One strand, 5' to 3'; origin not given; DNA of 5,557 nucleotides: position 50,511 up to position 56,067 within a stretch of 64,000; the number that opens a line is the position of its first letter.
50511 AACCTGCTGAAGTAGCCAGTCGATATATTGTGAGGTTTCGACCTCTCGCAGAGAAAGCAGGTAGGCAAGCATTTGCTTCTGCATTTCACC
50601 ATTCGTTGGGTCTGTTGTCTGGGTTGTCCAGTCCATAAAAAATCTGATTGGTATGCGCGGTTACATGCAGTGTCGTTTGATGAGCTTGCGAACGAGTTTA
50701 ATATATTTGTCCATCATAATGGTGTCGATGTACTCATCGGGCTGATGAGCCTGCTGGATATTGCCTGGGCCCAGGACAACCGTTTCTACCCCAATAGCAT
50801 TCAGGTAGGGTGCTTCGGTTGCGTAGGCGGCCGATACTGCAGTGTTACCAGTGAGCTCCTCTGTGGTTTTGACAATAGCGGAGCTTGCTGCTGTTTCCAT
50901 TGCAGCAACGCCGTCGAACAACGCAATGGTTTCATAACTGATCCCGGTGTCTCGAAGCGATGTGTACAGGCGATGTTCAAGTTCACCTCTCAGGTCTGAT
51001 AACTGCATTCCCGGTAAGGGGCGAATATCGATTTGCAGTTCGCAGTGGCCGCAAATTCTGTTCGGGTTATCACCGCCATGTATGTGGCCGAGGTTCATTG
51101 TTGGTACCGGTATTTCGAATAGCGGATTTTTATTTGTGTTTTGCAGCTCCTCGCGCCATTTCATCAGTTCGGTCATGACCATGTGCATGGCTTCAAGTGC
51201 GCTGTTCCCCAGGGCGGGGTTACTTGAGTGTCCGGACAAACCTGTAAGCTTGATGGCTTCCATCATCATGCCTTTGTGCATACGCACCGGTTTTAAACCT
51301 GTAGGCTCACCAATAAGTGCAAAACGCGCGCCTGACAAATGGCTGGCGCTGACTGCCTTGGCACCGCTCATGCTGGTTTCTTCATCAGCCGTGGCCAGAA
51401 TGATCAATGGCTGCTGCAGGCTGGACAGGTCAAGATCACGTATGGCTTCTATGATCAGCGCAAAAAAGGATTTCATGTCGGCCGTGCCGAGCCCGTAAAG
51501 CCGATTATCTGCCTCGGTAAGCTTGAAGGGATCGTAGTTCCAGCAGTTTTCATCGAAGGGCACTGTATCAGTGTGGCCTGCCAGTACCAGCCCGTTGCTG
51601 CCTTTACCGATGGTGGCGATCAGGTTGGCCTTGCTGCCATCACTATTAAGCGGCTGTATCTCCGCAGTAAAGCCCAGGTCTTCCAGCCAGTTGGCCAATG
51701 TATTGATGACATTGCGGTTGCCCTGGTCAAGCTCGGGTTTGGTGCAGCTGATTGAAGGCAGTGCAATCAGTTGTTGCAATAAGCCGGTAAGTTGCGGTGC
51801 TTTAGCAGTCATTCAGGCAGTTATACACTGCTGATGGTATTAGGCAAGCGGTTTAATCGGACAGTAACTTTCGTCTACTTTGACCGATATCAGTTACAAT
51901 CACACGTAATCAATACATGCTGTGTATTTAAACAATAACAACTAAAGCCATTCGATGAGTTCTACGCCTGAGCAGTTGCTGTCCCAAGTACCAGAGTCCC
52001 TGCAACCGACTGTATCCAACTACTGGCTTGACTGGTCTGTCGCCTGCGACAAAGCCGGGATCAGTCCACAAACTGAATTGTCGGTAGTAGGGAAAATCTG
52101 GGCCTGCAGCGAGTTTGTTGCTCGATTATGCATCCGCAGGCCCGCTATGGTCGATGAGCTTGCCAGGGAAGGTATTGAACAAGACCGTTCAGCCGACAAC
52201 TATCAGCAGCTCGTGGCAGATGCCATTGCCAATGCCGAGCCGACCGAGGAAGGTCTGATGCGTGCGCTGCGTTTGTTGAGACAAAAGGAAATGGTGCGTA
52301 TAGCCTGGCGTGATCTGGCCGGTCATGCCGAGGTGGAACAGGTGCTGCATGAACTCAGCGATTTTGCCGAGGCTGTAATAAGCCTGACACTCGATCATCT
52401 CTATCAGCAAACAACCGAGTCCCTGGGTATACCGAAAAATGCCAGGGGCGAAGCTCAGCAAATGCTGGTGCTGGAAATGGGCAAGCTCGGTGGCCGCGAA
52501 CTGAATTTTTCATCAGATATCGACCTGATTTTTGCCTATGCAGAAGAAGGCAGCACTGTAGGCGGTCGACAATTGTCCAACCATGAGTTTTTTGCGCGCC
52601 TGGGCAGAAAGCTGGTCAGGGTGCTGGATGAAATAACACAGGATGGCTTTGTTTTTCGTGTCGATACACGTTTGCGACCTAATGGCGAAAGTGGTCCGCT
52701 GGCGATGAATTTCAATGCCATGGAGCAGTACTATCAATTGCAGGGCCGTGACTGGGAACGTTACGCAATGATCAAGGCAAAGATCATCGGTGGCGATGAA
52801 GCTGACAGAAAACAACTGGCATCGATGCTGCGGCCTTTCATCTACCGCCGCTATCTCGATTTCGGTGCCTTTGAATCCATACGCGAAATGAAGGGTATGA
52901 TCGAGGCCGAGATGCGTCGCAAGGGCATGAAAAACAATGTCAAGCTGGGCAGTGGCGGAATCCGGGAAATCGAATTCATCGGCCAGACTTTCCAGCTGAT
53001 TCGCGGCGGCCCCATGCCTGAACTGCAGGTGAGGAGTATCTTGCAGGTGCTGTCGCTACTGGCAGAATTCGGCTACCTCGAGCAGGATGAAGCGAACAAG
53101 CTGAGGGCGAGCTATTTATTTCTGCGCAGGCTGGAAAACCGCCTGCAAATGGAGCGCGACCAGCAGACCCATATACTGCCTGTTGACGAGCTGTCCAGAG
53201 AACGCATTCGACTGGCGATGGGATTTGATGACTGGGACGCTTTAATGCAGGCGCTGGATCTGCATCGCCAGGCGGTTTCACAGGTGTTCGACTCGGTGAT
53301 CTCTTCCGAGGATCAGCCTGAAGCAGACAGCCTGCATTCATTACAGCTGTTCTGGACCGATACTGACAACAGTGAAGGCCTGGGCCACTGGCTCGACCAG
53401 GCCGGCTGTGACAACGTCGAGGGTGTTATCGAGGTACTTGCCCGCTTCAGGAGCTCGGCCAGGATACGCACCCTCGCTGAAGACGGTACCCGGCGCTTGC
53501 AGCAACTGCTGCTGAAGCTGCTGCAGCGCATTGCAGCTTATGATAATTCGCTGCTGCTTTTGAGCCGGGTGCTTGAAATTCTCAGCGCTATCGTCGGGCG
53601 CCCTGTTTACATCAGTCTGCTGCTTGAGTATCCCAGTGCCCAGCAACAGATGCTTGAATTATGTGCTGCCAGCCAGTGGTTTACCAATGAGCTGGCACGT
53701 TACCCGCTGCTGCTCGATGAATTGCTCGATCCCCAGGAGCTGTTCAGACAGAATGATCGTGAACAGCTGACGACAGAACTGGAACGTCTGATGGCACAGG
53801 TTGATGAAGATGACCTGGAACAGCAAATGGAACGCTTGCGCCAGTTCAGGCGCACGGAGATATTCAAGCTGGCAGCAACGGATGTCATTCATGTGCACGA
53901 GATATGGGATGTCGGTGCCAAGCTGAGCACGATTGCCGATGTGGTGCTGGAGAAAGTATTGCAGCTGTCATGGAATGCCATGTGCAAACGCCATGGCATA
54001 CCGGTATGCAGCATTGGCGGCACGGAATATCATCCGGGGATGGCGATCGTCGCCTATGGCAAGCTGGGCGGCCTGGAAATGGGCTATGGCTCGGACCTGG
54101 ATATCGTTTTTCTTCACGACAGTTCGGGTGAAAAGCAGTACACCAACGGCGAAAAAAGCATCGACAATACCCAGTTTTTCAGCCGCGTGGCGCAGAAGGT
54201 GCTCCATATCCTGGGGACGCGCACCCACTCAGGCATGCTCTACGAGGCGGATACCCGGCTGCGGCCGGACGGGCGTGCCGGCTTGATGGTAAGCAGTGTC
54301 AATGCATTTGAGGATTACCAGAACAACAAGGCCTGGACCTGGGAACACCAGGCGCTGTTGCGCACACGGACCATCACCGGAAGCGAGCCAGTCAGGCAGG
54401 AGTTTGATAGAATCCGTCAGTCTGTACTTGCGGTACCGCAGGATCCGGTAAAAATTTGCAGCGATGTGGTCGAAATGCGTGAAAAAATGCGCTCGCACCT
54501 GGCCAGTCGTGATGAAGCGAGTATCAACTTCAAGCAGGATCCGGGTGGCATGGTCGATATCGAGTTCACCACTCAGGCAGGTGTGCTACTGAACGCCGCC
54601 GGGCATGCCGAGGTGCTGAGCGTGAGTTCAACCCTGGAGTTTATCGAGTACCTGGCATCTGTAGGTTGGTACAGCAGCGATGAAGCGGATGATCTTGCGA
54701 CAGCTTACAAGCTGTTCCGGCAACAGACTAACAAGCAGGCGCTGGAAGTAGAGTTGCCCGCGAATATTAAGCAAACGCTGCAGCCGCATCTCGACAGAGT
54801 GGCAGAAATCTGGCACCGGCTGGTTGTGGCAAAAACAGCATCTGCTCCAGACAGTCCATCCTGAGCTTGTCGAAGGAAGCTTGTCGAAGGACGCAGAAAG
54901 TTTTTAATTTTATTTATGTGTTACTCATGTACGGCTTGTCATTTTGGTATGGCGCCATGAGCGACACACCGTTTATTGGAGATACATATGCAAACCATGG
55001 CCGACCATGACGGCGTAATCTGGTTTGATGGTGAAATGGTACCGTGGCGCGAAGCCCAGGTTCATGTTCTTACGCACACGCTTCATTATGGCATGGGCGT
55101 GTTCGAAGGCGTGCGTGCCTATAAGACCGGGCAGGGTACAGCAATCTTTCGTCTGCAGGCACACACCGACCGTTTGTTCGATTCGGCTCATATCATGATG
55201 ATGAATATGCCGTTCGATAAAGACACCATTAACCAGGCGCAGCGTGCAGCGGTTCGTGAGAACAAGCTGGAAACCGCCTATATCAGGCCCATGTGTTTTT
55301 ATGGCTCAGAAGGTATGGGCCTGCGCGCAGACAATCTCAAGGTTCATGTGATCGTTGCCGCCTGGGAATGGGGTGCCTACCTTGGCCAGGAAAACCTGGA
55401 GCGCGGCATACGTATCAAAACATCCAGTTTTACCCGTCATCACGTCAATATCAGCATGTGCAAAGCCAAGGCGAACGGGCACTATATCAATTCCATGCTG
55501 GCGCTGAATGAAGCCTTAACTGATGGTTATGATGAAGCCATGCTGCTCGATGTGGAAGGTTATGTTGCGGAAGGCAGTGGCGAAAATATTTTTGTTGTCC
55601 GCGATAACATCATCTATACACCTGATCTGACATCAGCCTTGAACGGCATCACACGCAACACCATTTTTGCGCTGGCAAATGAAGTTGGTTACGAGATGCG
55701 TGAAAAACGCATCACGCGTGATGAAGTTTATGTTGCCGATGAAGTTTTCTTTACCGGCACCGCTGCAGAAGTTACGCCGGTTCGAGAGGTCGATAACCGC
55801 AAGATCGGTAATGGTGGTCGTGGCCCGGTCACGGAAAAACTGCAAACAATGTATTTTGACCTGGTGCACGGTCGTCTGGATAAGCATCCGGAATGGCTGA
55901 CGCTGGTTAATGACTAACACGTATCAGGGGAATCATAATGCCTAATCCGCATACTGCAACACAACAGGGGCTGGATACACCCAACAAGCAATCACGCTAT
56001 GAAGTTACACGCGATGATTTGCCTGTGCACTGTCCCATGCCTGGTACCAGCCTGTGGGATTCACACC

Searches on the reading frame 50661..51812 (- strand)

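Call 37: search_protein_families(library=pfam, max_evalue=0.00001, proteins=[window:50661-51812:-])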
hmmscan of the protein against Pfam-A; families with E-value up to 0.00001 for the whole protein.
window:50661-51812:- (383 aa): 3 families
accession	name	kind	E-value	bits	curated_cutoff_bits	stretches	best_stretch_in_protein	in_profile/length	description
PF01546.33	Peptidase_M20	-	8e-31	108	24.6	1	77-379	2-205/206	Peptidase family M20/M25/M40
PF07687.19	M20_dimer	-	1e-20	74.1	21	1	178-284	2-101/107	Peptidase dimerisation domain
PF04389.22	Peptidase_M28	-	2.4e-06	27.9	21.3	1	63-159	1-81/193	Peptidase family M28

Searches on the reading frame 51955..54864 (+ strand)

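Call 37: search_protein_families(library=pfam, max_evalue=0.00001, proteins=[window:51955-54864:+])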
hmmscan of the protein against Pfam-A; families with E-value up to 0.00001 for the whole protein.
window:51955-54864:+ (969 aa): 2 families
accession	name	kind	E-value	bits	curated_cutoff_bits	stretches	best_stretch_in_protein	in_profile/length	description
PF03710.21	GlnE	-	5e-166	550.7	24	2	564-819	2-251/252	Glutamate-ammonia ligase adenylyltransferase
PF08335.16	GlnD_UR_UTase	-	2.8e-39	134.8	21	1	310-448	1-140/141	GlnD PII-uridylyltransferase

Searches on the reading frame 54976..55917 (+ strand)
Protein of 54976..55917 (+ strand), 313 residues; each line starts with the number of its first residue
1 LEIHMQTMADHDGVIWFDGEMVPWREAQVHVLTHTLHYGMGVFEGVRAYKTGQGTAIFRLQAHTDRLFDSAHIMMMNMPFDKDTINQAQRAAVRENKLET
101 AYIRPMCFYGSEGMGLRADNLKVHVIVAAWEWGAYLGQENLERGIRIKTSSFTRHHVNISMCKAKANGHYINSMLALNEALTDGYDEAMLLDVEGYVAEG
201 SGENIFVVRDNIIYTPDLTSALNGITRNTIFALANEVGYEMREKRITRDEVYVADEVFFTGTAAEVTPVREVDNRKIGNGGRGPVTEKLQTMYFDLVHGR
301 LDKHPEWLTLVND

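Call 37: search_protein_families(library=pfam, max_evalue=0.00001, proteins=[window:54976-55917:+])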
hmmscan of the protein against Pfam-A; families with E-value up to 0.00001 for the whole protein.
window:54976-55917:+ (313 aa): 1 family
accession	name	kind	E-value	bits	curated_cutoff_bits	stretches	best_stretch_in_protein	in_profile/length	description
PF01063.24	Aminotran_4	-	2.4e-53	181.7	28.5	1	41-272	1-223/223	Amino-transferase class IV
